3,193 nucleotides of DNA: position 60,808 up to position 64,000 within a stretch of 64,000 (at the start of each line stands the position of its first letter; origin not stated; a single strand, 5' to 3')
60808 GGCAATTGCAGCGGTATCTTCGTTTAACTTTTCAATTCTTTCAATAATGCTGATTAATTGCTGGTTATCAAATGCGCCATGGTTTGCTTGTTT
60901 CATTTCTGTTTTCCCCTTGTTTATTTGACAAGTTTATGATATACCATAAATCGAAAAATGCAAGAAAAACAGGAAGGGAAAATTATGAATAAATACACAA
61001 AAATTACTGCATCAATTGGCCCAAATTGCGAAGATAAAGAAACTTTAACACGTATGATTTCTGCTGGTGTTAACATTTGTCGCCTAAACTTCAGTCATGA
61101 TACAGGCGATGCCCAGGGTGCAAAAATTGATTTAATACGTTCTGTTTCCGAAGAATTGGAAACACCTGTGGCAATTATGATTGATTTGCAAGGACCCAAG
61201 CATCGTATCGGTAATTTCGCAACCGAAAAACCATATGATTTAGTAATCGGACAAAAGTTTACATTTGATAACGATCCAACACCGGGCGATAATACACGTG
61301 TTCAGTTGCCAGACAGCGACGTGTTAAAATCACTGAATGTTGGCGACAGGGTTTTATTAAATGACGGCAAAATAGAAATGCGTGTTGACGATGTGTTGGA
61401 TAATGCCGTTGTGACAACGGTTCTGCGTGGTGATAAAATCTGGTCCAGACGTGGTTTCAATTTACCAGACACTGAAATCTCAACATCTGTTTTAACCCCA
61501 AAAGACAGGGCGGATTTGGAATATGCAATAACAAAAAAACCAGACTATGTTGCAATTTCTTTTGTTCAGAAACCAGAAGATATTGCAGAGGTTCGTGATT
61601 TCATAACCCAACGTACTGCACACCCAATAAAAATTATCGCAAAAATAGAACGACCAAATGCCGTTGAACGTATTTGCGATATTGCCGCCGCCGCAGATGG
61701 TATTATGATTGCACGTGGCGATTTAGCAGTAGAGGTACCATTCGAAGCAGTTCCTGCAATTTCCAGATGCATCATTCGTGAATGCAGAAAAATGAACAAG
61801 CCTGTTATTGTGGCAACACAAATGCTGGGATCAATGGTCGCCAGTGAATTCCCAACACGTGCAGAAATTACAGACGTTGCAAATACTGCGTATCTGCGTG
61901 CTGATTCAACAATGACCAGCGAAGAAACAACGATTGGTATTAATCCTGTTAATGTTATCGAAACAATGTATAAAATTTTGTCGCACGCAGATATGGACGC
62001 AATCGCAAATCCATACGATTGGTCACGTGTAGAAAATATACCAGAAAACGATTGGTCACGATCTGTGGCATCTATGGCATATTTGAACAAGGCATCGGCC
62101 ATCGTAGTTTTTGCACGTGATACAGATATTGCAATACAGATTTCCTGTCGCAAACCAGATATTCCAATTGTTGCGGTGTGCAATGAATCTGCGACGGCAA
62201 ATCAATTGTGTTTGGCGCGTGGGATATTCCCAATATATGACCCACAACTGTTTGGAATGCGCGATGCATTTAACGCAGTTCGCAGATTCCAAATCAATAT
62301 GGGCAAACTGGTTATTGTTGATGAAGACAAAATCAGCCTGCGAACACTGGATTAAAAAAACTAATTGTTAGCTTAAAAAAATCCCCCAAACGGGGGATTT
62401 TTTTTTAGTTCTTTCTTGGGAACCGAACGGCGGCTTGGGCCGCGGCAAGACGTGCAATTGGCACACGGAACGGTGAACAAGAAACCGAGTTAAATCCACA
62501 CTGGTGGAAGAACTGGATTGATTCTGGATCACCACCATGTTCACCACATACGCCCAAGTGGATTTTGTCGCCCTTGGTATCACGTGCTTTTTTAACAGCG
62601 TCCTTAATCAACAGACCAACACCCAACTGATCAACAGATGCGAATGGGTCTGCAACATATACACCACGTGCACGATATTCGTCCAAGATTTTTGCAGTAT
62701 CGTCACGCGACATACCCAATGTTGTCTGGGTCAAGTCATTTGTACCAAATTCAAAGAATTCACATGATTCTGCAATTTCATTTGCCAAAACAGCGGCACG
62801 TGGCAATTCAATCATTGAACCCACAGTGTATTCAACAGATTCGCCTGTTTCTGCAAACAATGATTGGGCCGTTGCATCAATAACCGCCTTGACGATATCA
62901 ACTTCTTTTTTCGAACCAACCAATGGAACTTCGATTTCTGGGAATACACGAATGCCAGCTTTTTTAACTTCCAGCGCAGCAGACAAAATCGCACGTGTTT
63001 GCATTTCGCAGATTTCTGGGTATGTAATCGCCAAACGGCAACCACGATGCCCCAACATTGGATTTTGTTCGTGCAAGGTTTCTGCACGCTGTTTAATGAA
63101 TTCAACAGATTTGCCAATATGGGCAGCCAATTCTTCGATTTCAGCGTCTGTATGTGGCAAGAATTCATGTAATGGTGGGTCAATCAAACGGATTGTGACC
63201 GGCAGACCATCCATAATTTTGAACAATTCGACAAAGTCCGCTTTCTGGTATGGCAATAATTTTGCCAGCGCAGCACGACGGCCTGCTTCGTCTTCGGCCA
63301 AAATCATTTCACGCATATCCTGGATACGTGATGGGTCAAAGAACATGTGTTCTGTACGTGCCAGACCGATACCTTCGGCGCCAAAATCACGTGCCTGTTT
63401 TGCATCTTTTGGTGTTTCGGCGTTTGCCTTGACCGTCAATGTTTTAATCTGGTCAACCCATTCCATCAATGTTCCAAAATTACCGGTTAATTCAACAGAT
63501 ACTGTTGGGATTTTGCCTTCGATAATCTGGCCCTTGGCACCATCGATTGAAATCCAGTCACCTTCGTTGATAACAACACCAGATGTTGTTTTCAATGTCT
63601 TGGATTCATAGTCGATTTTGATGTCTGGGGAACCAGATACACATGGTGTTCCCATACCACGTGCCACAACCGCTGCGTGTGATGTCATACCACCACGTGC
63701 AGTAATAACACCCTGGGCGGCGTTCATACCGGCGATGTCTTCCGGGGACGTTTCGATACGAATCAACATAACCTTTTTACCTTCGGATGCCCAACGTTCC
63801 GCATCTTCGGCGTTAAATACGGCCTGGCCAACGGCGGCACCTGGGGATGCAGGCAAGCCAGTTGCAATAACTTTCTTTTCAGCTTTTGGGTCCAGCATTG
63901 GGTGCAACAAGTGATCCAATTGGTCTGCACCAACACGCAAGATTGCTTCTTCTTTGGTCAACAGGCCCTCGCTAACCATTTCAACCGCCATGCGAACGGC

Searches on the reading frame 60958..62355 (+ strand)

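Call 76: search_protein_families(library=pfam, proteins=[window:60958-62355:+], max_evalue=0.001)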
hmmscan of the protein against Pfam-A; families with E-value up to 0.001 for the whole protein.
window:60958-62355:+ (465 aa): 3 families
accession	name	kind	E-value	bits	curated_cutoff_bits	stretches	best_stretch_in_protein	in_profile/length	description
PF00224.27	PK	-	6.7e-88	295.3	30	1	12-333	2-327/328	Pyruvate kinase, barrel domain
PF02887.21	PK_C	-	1.5e-09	38.4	28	1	367-434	4-68/114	Pyruvate kinase, alpha/beta domain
PF03328.21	HpcH_HpaI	-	0.00067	19.4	25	0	185-253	76-151/221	HpcH/HpaI aldolase/citrate lyase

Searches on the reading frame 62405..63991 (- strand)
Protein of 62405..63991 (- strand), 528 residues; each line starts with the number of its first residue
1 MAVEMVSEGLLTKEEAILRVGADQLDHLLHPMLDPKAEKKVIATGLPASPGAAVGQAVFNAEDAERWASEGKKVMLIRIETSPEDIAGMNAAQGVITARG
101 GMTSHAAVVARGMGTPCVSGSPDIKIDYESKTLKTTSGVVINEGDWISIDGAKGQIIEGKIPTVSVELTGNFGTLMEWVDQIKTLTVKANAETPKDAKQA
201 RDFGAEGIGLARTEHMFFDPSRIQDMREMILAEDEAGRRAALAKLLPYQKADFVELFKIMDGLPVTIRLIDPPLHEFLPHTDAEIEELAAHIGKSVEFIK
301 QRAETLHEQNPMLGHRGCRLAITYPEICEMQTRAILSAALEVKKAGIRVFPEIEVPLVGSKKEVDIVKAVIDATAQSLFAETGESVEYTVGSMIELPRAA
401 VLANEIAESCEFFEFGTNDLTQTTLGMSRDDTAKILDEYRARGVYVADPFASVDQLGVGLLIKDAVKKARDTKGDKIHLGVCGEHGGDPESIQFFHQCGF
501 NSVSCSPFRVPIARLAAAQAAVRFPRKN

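Call 66: find_encoding_contigs(protein=window:62405-63991:-, flank=10000, max_places=3)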
Protein window:62405-63991:- (528 aa): no gene with exactly this product is on record in the collection.

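Call 76: search_protein_families(library=pfam, proteins=[window:62405-63991:-], max_evalue=0.001)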
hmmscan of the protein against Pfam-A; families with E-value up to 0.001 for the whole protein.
window:62405-63991:- (528 aa): 2 families
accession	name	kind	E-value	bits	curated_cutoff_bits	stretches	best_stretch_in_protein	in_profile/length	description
PF02896.24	PEP-utilizers_C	-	8.2e-77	258.7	22.8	1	169-521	4-292/293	PEP-utilising enzyme, PEP-binding domain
PF00391.29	PEP-utilizers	-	3.6e-23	81.4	23.1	1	73-154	4-72/72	PEP-utilising enzyme, mobile domain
